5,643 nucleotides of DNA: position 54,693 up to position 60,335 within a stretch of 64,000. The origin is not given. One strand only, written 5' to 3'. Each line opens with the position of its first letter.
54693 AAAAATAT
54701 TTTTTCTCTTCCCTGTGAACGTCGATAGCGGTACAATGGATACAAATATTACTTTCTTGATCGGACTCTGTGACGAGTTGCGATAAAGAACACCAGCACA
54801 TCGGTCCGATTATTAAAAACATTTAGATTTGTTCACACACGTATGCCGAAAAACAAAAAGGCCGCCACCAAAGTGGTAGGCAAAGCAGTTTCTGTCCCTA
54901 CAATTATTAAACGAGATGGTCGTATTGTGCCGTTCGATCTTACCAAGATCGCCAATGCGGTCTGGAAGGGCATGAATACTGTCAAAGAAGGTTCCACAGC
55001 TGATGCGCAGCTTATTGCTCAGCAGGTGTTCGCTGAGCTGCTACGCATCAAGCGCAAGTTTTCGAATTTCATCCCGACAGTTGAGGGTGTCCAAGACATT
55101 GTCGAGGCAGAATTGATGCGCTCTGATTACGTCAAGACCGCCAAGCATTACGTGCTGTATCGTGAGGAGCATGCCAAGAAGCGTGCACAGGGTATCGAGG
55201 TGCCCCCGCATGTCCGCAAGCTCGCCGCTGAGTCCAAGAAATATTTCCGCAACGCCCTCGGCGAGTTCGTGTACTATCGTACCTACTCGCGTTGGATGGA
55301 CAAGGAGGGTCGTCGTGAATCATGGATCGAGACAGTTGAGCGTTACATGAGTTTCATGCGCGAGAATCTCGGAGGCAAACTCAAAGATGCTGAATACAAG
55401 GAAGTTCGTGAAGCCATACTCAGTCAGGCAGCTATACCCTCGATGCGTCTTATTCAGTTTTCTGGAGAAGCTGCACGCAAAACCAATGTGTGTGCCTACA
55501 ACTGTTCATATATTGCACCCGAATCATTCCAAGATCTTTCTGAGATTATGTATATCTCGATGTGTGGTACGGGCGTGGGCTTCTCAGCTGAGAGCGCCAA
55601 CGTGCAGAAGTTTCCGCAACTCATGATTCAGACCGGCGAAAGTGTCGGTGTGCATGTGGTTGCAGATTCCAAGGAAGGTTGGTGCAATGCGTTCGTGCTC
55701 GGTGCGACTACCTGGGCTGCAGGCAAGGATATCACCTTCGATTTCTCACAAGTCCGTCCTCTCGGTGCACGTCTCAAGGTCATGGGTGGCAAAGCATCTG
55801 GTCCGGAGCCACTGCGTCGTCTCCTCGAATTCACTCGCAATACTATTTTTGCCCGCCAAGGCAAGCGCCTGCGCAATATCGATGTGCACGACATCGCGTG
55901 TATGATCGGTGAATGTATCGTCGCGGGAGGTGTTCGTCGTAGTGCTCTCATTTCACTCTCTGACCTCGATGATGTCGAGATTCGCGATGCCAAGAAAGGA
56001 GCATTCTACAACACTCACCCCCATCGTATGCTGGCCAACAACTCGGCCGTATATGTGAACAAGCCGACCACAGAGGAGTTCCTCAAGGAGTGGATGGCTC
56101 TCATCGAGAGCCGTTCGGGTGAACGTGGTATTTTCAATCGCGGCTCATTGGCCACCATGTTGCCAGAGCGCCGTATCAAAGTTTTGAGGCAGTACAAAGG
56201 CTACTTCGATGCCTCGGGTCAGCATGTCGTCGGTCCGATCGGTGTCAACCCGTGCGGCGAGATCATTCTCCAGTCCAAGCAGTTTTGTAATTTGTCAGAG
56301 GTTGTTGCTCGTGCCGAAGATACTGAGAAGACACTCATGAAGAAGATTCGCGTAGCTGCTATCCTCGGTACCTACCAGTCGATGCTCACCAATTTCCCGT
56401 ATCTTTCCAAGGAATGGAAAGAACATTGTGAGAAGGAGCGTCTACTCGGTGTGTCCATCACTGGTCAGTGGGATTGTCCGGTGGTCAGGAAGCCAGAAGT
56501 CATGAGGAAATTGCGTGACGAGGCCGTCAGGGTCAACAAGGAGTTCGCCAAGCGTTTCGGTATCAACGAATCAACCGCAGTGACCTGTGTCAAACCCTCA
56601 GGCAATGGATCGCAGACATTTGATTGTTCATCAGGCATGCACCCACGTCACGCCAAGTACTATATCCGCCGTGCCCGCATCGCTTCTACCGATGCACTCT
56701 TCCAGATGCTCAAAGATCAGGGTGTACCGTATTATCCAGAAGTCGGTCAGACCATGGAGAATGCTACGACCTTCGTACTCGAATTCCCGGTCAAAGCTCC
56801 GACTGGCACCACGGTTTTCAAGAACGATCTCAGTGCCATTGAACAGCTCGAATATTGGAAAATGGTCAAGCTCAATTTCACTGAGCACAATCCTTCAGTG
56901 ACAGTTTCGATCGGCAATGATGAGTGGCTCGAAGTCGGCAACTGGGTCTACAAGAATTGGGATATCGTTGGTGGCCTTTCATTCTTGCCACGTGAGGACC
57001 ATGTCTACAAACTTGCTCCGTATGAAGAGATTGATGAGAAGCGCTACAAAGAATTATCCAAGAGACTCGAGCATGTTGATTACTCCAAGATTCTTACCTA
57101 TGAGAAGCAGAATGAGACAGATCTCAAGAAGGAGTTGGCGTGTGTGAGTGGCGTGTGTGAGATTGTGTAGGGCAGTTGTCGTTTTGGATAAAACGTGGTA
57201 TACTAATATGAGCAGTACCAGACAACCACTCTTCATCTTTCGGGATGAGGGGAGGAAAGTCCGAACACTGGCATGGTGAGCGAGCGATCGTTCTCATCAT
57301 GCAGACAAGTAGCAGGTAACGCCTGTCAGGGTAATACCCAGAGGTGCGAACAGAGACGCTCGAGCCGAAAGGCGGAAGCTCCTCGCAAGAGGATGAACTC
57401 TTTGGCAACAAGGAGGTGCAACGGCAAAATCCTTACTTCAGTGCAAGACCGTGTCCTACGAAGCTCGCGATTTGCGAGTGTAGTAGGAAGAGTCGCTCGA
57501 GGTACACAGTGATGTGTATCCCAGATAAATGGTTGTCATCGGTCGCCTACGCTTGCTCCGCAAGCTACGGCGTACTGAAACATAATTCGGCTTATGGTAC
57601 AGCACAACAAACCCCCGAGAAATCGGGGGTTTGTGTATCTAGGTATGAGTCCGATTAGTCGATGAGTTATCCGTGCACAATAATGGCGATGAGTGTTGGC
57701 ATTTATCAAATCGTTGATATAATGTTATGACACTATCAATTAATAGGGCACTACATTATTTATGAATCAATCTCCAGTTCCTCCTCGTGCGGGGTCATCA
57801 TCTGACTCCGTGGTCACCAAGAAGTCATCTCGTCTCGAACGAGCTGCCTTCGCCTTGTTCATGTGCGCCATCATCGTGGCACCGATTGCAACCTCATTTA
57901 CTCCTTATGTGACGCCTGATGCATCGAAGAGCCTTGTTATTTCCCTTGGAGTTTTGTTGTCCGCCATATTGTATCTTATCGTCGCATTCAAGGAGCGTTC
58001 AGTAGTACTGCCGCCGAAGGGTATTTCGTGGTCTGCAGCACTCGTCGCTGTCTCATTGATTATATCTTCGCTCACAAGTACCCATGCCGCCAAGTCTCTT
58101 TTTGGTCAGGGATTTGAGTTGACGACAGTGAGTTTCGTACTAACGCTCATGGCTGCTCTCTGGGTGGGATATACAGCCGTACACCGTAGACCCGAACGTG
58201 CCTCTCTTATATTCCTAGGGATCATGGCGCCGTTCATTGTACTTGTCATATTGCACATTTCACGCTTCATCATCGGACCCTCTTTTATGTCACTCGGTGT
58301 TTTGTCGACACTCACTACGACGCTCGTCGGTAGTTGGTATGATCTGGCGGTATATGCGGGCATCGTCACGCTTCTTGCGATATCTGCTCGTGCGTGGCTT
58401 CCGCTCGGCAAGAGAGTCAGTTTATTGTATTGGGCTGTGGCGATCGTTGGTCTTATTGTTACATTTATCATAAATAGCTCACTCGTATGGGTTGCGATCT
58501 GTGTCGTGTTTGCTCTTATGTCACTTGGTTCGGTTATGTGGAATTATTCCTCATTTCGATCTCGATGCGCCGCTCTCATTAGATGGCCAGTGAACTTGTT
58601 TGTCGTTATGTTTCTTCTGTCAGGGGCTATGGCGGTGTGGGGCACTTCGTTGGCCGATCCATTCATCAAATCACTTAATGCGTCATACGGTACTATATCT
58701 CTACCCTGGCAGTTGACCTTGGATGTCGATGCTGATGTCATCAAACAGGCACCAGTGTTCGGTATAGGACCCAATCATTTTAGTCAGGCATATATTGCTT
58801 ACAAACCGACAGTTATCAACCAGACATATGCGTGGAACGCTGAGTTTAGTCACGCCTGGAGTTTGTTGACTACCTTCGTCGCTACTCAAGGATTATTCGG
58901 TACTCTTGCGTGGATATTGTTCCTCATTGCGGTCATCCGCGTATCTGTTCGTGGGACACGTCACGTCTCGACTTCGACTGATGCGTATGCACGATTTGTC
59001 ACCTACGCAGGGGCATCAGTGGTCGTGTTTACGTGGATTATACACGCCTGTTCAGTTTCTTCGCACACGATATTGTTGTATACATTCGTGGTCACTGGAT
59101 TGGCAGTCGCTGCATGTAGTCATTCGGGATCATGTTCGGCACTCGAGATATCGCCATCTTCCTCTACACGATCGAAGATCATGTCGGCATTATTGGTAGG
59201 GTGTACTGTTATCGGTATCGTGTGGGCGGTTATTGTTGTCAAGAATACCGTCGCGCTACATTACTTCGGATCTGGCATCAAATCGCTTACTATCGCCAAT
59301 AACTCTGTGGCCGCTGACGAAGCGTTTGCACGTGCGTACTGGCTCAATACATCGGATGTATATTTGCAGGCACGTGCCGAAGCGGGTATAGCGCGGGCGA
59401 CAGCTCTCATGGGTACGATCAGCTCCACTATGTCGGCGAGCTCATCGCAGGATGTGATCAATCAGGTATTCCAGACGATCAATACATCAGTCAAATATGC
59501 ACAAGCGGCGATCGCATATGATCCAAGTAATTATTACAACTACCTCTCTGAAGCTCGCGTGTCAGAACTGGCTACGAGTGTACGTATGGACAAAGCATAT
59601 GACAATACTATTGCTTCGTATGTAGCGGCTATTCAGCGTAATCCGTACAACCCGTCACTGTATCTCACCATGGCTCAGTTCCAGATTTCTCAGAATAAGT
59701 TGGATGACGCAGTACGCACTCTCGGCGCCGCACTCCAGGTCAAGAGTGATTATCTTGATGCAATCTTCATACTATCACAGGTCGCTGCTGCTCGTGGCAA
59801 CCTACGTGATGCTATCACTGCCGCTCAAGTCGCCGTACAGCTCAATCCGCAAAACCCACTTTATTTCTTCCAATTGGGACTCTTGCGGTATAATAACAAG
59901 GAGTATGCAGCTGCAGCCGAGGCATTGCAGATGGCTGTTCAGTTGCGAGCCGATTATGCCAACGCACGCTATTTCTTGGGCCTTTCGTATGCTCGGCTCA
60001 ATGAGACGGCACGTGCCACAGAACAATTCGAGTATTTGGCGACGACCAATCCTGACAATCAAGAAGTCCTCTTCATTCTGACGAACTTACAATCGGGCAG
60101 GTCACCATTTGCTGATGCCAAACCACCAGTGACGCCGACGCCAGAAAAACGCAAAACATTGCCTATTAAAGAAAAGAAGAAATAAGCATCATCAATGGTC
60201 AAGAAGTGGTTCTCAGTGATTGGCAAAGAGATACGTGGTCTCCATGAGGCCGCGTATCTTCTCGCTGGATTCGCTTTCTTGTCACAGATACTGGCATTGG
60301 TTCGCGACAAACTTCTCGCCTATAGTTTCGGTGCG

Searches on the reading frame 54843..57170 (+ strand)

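Call 47: search_protein_families(library=pfam, proteins=[window:54843-57170:+], max_evalue=0.00001)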
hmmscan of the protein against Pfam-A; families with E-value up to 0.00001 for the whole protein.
window:54843-57170:+ (775 aa): 3 families
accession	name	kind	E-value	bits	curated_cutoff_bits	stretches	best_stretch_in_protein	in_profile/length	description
PF03477.21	ATP-cone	-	8e-20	71.6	25.8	1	20-111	2-87/88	ATP cone domain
PF17975.6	RNR_Alpha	-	1.4e-12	48.5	26.4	1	124-171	6-52/101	Ribonucleotide reductase alpha domain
PF21995.1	RNR-II_ins_dom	-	3.1e-06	27.8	27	1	269-328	35-100/107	B12-dependent ribonucleotide reductase, insertion domain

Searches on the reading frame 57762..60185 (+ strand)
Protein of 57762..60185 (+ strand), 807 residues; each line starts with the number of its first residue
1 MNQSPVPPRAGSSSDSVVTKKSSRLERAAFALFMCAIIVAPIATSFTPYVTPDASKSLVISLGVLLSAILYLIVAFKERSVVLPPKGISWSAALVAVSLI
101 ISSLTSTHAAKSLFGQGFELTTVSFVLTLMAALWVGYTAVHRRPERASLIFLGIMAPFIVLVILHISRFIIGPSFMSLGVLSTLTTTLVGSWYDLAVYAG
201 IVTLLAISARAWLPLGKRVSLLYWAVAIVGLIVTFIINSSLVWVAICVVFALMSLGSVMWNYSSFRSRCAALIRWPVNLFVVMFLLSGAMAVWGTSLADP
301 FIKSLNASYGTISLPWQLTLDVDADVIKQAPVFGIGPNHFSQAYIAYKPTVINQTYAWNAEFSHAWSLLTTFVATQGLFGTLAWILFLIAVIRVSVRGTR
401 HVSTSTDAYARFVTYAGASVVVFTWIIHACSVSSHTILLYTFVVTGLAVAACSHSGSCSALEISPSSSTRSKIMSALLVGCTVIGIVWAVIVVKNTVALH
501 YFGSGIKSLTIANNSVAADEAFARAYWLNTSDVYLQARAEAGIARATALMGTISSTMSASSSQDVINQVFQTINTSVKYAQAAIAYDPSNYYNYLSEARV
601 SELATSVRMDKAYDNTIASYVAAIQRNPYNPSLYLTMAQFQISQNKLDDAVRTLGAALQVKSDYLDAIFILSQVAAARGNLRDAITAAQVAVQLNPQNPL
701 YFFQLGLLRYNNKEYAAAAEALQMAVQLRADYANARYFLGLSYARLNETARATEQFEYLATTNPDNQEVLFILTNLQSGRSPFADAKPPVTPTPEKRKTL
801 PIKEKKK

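Call 47: search_protein_families(library=pfam, proteins=[window:57762-60185:+], max_evalue=0.00001)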
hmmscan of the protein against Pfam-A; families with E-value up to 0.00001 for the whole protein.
window:57762-60185:+ (807 aa): 6 families
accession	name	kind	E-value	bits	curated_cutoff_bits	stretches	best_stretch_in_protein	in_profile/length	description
PF13414.12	TPR_11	-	3.2e-11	43.2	26.8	0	677-712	6-41/42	TPR repeat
PF14559.12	TPR_19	-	1.9e-10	41.4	25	1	610-659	4-53/68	Tetratricopeptide repeat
PF07719.23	TPR_2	-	1.6e-09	37.5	27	0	667-698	3-34/34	Tetratricopeptide repeat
PF13432.12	TPR_16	-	1.2e-08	35.7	32.7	0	642-699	8-65/65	Tetratricopeptide repeat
PF13371.12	TPR_9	-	2.4e-07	31.1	35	0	712-773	8-69/73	Tetratricopeptide repeat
PF13428.12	TPR_14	-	2.5e-06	28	23.5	0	667-706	3-42/44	Tetratricopeptide repeat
